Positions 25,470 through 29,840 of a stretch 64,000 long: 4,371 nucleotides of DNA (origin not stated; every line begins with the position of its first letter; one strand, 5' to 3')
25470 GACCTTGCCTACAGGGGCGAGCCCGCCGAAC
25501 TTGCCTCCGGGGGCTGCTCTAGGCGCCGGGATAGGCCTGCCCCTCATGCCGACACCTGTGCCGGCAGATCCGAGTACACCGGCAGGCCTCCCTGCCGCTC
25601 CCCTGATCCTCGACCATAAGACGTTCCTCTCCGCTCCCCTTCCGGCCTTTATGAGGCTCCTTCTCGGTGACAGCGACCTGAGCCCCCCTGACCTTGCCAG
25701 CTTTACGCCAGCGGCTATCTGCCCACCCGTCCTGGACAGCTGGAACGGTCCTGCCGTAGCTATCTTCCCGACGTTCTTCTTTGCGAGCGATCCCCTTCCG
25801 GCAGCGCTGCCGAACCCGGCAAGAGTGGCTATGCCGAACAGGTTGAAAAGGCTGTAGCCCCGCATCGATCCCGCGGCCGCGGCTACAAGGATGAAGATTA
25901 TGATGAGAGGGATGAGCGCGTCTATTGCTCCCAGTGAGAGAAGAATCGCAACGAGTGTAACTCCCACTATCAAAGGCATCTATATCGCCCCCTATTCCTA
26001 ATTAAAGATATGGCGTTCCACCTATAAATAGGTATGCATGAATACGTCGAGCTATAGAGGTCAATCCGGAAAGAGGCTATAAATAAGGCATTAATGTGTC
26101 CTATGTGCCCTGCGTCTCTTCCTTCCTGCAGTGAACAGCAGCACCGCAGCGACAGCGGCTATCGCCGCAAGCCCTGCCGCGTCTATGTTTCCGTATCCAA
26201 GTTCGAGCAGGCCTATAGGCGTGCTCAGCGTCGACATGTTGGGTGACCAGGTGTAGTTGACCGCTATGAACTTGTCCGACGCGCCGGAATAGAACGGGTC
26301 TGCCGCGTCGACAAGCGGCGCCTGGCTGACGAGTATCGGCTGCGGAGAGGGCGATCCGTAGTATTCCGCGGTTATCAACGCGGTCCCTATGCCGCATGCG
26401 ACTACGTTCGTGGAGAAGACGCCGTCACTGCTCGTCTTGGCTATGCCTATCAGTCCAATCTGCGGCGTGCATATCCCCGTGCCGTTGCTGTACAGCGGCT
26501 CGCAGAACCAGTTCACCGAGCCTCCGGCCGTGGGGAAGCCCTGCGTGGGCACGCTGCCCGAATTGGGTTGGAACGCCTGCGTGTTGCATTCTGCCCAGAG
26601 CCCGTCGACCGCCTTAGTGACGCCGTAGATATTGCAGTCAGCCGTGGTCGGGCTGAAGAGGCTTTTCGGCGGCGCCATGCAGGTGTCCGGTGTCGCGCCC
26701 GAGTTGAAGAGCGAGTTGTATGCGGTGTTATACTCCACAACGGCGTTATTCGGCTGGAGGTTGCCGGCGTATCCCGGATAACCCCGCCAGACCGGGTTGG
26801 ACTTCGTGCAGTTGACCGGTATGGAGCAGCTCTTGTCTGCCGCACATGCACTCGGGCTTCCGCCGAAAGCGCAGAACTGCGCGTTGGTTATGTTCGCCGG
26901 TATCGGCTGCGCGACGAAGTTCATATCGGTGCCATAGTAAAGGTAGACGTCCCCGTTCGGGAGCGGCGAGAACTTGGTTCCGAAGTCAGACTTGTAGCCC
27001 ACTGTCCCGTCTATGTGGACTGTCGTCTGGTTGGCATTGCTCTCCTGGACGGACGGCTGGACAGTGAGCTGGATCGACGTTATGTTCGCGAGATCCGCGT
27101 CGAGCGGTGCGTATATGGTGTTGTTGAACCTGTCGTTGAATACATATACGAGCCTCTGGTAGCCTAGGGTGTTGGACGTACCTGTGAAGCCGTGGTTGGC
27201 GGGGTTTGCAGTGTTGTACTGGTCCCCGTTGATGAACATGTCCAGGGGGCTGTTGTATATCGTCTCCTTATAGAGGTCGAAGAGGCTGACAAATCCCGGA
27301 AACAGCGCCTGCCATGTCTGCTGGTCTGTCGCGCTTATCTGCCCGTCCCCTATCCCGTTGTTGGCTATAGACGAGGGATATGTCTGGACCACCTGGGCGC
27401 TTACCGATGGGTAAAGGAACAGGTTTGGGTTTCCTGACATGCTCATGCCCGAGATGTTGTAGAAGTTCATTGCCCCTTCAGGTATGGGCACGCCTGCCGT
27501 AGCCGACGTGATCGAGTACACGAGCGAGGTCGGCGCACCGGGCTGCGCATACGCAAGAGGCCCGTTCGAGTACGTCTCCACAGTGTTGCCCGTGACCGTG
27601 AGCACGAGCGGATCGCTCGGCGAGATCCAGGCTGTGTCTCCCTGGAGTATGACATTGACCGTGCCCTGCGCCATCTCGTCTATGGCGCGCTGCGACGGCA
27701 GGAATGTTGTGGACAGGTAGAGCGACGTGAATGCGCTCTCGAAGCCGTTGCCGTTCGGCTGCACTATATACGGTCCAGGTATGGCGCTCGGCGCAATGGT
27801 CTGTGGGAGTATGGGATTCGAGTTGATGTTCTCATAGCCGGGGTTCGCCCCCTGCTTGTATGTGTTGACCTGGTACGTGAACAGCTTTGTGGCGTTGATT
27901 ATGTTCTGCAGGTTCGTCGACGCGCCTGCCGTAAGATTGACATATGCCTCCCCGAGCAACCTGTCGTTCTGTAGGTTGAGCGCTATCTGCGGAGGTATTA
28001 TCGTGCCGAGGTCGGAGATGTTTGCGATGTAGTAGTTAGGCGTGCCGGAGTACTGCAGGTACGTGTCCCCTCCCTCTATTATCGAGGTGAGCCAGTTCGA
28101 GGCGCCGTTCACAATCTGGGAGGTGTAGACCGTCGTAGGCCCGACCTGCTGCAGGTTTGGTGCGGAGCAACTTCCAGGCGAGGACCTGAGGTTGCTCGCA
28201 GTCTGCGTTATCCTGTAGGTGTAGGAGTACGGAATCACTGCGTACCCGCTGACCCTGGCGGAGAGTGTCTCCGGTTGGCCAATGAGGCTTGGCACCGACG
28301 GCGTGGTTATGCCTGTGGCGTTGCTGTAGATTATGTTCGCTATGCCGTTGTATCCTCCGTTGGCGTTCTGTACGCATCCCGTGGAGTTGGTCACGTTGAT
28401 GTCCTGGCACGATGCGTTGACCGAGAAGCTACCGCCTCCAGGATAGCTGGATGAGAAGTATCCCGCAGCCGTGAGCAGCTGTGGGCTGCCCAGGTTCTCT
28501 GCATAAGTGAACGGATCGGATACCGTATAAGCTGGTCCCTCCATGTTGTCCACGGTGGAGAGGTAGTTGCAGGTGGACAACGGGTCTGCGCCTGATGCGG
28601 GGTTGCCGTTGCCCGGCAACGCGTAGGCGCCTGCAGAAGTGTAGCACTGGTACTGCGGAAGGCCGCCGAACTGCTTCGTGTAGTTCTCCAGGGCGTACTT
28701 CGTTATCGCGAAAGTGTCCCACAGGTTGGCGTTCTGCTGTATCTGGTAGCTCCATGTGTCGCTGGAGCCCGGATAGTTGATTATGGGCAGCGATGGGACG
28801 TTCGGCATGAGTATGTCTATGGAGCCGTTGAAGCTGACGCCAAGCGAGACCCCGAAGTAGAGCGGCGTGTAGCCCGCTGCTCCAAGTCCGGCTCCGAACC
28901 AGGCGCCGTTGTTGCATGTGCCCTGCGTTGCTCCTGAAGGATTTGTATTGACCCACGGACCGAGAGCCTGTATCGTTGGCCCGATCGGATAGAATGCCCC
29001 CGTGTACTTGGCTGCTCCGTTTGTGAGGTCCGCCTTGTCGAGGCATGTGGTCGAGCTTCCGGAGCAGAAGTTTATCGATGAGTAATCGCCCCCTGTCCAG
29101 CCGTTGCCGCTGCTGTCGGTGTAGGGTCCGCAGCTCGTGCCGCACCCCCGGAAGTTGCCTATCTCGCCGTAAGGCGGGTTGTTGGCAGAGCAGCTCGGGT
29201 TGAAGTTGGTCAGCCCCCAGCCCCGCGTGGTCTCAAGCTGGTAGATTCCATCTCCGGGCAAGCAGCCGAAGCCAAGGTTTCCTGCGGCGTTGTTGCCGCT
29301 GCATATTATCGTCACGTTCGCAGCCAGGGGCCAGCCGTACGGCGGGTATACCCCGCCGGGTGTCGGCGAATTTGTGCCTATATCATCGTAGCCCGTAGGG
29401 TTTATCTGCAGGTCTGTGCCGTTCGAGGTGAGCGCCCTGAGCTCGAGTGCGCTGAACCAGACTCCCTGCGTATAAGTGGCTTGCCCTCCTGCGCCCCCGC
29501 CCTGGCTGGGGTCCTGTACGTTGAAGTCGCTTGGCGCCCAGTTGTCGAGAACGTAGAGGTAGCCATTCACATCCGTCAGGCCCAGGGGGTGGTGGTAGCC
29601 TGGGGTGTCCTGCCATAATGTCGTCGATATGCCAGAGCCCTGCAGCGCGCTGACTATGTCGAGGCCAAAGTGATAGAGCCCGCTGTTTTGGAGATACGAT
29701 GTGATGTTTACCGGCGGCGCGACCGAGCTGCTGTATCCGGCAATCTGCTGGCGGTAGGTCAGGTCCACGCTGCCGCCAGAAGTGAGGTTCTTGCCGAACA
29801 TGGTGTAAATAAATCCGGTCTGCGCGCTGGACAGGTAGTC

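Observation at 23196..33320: Candidate undescribed envelope module: giant surface protein plus hyper-basic membrane partner, bracketed by two micro-ORFs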

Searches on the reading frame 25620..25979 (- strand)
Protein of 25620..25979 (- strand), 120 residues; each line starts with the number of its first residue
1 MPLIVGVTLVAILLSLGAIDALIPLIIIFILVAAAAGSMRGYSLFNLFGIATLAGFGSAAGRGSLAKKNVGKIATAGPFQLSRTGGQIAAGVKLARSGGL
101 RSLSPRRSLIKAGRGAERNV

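Call 23: find_related_loci(query=A1, collection=genome_contigs, flank=10000)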
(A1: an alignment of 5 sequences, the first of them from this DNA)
Query A1 (120 aa) in genome_contigs; peptide patterns used: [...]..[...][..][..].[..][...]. (x = any residue, [..] = any of these).
58 stretches matched a pattern; 25 encode a relative of the query (tblastn E <= 1e-3); 25 distinct loci.
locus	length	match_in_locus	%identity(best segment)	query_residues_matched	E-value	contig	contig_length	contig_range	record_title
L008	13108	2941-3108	69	9-66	6e-20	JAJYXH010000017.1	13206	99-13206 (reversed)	MAG: Candidatus Micrarchaeota archaeon isolate FK3.bin34 NODE_9470_length_13206_cov_4.580473, whole genome shotgun seque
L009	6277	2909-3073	67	9-65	7e-18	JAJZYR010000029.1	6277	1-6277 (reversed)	MAG: Candidatus Micrarchaeota archaeon isolate TL1-5.bin55 NODE_16363_length_6277_cov_3.132683, whole genome shotgun seq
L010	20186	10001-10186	57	7-69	4e-17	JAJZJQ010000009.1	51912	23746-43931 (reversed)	MAG: Candidatus Micrarchaeota archaeon isolate LSA5.bin54 NODE_782_length_51912_cov_2.372849, whole genome shotgun seque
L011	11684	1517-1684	61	9-65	3e-16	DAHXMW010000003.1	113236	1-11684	MAG TPA_asm: Candidatus Micrarchaeota archaeon isolate clean1631 k141_648993, whole genome shotgun sequence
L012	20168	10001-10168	60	9-65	2e-15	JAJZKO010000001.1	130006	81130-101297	MAG: Candidatus Micrarchaeota archaeon isolate MAS1.bin30 NODE_39_length_130006_cov_95.055059, whole genome shotgun sequ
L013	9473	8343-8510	58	9-65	6e-15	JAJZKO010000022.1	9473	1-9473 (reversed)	MAG: Candidatus Micrarchaeota archaeon isolate MAS1.bin30 NODE_8314_length_9473_cov_77.088487, whole genome shotgun sequ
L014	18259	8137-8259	59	13-53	8e-13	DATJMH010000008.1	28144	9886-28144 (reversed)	MAG TPA_asm: Candidatus Saccharimonadales bacterium isolate SMAG_U14830 k141_1977369, whole genome shotgun sequence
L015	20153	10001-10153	53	9-59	1e-12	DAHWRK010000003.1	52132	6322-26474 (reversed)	MAG TPA_asm: Candidatus Micrarchaeota archaeon isolate clean1469 NODE_3_length_52132_cov_7.036289, whole genome shotgun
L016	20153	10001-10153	51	9-59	3e-12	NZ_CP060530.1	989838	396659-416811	Candidatus Micrarchaeum sp. strain A_DKE chromosome, complete genome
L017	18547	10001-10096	81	37-68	2e-10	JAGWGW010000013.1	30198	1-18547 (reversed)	MAG: Candidatus Micrarchaeota archaeon isolate REEA6 REEA6-150_1756, whole genome shotgun sequence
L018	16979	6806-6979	61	9-69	2e-10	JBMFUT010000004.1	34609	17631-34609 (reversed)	MAG: Candidatus Micrarchaeia archaeon isolate KM4348-10 NODE_314_length_34609_cov_52.812641, whole genome shotgun sequen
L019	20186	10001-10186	63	7-69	3e-10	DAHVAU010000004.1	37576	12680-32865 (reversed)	MAG TPA_asm: Candidatus Micrarchaeota archaeon isolate clean2084 k141_3550, whole genome shotgun sequence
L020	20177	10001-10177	63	9-68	5e-10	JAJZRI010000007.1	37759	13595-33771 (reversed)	MAG: Candidatus Micrarchaeota archaeon isolate SKS1.bin82 NODE_1866_length_37759_cov_3.916454, whole genome shotgun sequ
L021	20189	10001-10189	60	3-65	1e-9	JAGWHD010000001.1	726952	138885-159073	MAG: Candidatus Micrarchaeota archaeon isolate REEA68 REEA68_1_length_726952_cov_8.606876, whole genome shotgun sequence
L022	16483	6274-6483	51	1-76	3e-9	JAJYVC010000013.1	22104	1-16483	MAG: Candidatus Micrarchaeota archaeon isolate FK1.bin66 NODE_2269_length_22104_cov_1.777404, whole genome shotgun seque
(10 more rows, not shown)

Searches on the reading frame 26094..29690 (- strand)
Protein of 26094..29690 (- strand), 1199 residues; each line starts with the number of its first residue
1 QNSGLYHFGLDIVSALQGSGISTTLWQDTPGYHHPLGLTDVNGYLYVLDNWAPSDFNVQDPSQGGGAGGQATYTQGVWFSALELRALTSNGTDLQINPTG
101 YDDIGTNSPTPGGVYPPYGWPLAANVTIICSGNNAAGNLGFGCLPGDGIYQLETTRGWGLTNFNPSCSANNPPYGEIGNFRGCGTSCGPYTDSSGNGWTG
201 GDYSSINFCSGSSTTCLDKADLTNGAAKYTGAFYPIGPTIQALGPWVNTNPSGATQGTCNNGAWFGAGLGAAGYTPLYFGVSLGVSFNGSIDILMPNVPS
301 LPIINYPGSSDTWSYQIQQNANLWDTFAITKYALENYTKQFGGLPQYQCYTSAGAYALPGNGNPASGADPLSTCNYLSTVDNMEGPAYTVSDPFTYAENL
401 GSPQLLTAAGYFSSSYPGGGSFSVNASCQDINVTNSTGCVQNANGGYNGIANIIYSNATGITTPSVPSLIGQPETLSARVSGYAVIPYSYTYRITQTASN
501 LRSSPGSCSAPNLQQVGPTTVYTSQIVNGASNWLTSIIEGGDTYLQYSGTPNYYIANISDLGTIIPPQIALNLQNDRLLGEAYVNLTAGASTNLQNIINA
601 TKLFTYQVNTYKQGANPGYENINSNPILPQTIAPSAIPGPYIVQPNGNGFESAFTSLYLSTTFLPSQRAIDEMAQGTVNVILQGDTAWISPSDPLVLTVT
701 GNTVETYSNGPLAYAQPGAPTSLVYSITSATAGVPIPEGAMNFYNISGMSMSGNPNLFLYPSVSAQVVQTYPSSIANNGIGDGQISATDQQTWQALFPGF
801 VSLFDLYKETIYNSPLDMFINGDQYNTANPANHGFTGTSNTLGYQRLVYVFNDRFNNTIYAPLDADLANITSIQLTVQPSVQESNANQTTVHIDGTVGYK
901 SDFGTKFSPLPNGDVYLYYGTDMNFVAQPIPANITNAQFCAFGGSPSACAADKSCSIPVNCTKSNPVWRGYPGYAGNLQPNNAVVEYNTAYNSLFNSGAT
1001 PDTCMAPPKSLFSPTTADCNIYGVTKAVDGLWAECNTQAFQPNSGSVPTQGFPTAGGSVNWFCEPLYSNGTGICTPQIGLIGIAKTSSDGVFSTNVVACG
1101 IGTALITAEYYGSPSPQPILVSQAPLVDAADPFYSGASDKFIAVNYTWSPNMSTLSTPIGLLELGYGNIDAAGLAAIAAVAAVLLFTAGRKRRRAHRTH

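Call 42: find_homologous_proteins(query=A2, max_evalue=0.00001)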
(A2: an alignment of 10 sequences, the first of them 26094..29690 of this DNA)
Query A2 (10 sequences) (1199 aa, profile of the alignment): 20 proteins with E <= 0.00001 among 8000 candidates.
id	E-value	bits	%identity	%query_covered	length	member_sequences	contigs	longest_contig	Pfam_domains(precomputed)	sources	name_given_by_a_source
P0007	1.1e-271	922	33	33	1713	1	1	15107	-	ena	-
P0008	2.0e-261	888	32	33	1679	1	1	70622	-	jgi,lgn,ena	-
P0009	3.0e-259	881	32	33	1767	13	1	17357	-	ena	-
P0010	4.7e-257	874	35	28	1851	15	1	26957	-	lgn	-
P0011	1.3e-240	819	39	33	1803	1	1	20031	-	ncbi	-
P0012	1.3e-225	770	44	33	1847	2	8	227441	-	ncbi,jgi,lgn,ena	jgi:hypothetical protein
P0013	3.6e-212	725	36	33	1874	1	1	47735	-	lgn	-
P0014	1.7e-207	710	35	31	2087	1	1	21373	PF05257.23,PF00877.26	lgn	-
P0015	1.9e-197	676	39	33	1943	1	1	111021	-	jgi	jgi:hypothetical protein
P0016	5.5e-193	662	37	34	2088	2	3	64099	-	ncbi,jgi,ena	jgi:hypothetical protein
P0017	1.2e-186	641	38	30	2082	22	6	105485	-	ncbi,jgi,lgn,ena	jgi:hypothetical protein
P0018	1.9e-185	637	36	34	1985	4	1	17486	-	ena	-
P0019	2.9e-185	636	37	33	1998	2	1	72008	-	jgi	-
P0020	3.9e-185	636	38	34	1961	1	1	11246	-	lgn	-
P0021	3.0e-184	633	37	34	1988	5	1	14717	-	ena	-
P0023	6.4e-174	599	36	33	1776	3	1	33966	-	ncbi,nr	ncbi:MAG TPA: hypothetical protein VNF06_00720 [Candidatus Aquilonibacter sp.]|nr:hypothetical prote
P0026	1.7e-61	226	39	6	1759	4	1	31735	-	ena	-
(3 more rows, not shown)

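Call 48: search_protein_families(library=pfam, proteins=[P0014, P0012, P0016, P0023, P0026], max_evalue=0.01)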
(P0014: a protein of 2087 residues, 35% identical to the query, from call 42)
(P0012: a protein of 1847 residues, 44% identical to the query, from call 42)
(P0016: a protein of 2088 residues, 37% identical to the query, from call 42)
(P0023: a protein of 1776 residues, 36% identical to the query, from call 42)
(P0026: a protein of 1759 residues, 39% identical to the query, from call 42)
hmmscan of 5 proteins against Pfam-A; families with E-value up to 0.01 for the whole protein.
P0014 (2087 aa): 2 families
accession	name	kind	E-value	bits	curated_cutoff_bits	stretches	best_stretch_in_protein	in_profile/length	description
PF00877.26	NLPC_P60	-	5.7e-12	46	23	1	710-818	12-89/105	NlpC/P60 family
PF05257.22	CHAP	-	1.9e-07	31.9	26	1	718-805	9-77/81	CHAP domain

P0012 (1847 aa): 0 families

P0016 (2088 aa): 2 families
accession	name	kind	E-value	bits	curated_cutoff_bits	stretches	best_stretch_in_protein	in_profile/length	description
PF18896.5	SLT_3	-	0.00077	20.3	27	1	516-611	3-89/89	Lysozyme like domain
PF06739.17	SBBP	-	0.0016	18.8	20.5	0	866-888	8-30/38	Beta-propeller repeat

P0023 (1776 aa): 0 families

P0026 (1759 aa): 0 families

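Call 63: predict_structure(alignment_id=A3)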
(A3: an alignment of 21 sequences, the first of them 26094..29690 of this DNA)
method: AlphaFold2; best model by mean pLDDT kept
length: 1199 residues; sequences in the alignment: 21
mean_pLDDT: 36.8   pTM: 0.31
mean pLDDT of the five models: 36.8, 36.6, 35.9, 35.6, 35.3
residues with pLDDT >= 90: 0; 70-90: 69; 50-70: 185; < 50: 945
segments of 3 or more residues with pLDDT < 50: 1-23, 57-75, 94-117, 128-281, 285-290, 295-580, 599-839, 854-857, 902-905, 921-950, 952-1078, 1114-1117, 1162-1170, 1191-1199
pLDDT, mean of each block of 10 residues (from residue 1): 31 42 52 57 58 51 37 49 59 42 29 43 53 30 25 23 27 27 24 33 43 30 29 29 31 25 24 35 46 44 30 26 28 29 22 26 29 27 28 26 22 21 22 24 22 22 23 30 31 33 30 34 32 29 26 27 31 37 57 55 36 32 30 21 24 23 24 24 23 23 23 25 23 28 23 21 24 28 30 24 25 30 33 37 64 51 63 82 63 81 59 70 27 32 39 42 25 25 22 26 26 32 31 26 28 31 36 41 77 73 68 53 65 64 62 73 43 65 67 44
secondary structure, 60 per line:
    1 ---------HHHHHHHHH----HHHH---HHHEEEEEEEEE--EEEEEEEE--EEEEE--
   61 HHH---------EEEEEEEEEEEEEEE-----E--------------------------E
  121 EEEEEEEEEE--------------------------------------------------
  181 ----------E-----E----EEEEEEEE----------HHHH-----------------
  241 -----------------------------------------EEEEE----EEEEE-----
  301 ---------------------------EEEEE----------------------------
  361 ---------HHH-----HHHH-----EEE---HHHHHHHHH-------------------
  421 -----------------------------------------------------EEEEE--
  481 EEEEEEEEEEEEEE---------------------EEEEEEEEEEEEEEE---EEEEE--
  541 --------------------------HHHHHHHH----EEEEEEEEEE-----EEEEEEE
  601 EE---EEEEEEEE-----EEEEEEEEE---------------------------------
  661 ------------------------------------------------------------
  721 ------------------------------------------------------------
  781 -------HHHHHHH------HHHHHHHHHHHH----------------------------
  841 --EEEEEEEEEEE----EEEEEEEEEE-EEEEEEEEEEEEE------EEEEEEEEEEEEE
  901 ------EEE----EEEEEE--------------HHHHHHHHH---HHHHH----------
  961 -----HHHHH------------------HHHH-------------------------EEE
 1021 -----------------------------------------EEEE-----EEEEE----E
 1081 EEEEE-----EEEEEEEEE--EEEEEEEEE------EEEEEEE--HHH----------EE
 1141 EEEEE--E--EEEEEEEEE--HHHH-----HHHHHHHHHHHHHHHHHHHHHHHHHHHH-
elements in order (helices of 4 or more, strands of 3 or more residues): H10-18 H23-26 E33-41 E44-51 E54-58 E73-87 E120-130 E202-209 H220-223 E282-286 E291-295 E328-332 H378-381 E387-389 H393-401 E474-478 E481-494 E516-530 E534-538 H567-574 E579-588 E594-602 E606-613 E619-627 H788-794 H801-812 E843-853 E858-867 E869-881 E888-900 E907-909 E914-919 H934-942 H946-950 H966-970 H989-992 E1018-1020 E1062-1065 E1071-1075 E1080-1085 E1091-1099 E1102-1110 E1117-1123 E1139-1145 E1151-1159 H1162-1165 H1171-1198

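Call 71: find_related_loci(query=A2, collection=genome_contigs, flank=10000)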
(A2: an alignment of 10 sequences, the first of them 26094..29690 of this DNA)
Query A2 (1199 aa) in genome_contigs; peptide patterns used: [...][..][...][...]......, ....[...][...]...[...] (x = any residue, [..] = any of these).
134 stretches matched a pattern; 82 encode a relative of the query (tblastn E <= 1e-3); the best 80 are kept; 80 distinct loci.
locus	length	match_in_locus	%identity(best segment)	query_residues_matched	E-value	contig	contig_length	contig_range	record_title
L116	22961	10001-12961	44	1-1192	5e-79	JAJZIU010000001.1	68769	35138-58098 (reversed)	MAG: Candidatus Micrarchaeota archaeon isolate LSA4.bin46 NODE_327_length_68769_cov_6.373489, whole genome shotgun seque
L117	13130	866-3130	43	274-1193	1e-77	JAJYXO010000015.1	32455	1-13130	MAG: Candidatus Micrarchaeota archaeon isolate FK3.bin49 NODE_2597_length_32455_cov_2.923348, whole genome shotgun seque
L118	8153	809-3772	41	4-1197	5e-75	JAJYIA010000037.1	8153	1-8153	MAG: Candidatus Micrarchaeota archaeon isolate DBS2-1.bin104 NODE_17565_length_8153_cov_3.286818, whole genome shotgun s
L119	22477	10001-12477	42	28-1194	2e-72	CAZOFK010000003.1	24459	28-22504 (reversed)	MAG TPA_asm: Candidatus Micrarchaeota archaeon isolate SRP271791_co2_39 genome assembly, contig: NODE_430_length_24459_c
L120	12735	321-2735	41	227-1197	6e-71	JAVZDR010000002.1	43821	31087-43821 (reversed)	MAG: Candidatus Micrarchaeaceae archaeon isolate DRTY-6_201709_bins_19 DRTY-6_201709_bins_19_scaffold_2, whole genome sh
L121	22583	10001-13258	42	2-1197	2e-70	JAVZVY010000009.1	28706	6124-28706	MAG: Candidatus Micrarchaeaceae archaeon isolate DRTY-9_201709_bins_2 DRTY-9_201709_bins_2_scaffold_9, whole genome shot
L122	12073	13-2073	37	320-1192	2e-67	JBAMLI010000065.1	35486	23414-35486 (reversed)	MAG: archaeon isolate MAG1 ExploCarb_3808S_S2_324_length_35486_cov_47, whole genome shotgun sequence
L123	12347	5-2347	40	229-1197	5e-65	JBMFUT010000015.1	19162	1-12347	MAG: Candidatus Micrarchaeia archaeon isolate KM4348-10 NODE_772_length_19162_cov_53.464437, whole genome shotgun sequen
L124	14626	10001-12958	33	2-1193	6e-65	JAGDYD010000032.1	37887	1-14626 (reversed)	MAG: Candidatus Micrarchaeota archaeon isolate KMA_Bin02 NODE_334_length_37887_cov_3.000423, whole genome shotgun sequen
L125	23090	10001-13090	38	2-1193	3e-64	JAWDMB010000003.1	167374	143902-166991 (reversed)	MAG: Candidatus Micrarchaeota archaeon isolate DS.bin.6 NODE_4_length_167374_cov_5.54147, whole genome shotgun sequence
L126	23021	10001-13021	39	28-1192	1e-63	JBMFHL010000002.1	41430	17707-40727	MAG: Candidatus Micrarchaeia archaeon isolate KM4311-23 NODE_2_length_41430_cov_3.972312, whole genome shotgun sequence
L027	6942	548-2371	38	467-1196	5e-63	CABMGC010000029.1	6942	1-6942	uncultured archaeon isolate LFW-125_1 genome assembly, contig: LFW1251_35, whole genome shotgun sequence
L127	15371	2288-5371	37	28-1193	5e-63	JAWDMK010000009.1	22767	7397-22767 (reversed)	MAG: Candidatus Micrarchaeota archaeon isolate F8S.bin.15 NODE_217_length_22767_cov_3.18842, whole genome shotgun sequen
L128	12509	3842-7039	39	4-1195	6e-62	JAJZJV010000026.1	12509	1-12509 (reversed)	MAG: Candidatus Micrarchaeota archaeon isolate LSA5.bin73 NODE_7520_length_12509_cov_4.853255, whole genome shotgun sequ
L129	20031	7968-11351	39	28-1199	8e-61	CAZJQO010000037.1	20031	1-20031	MAG TPA_asm: Candidatus Micrarchaeota archaeon isolate SRP271791_co1_38 genome assembly, contig: k141_477286, whole geno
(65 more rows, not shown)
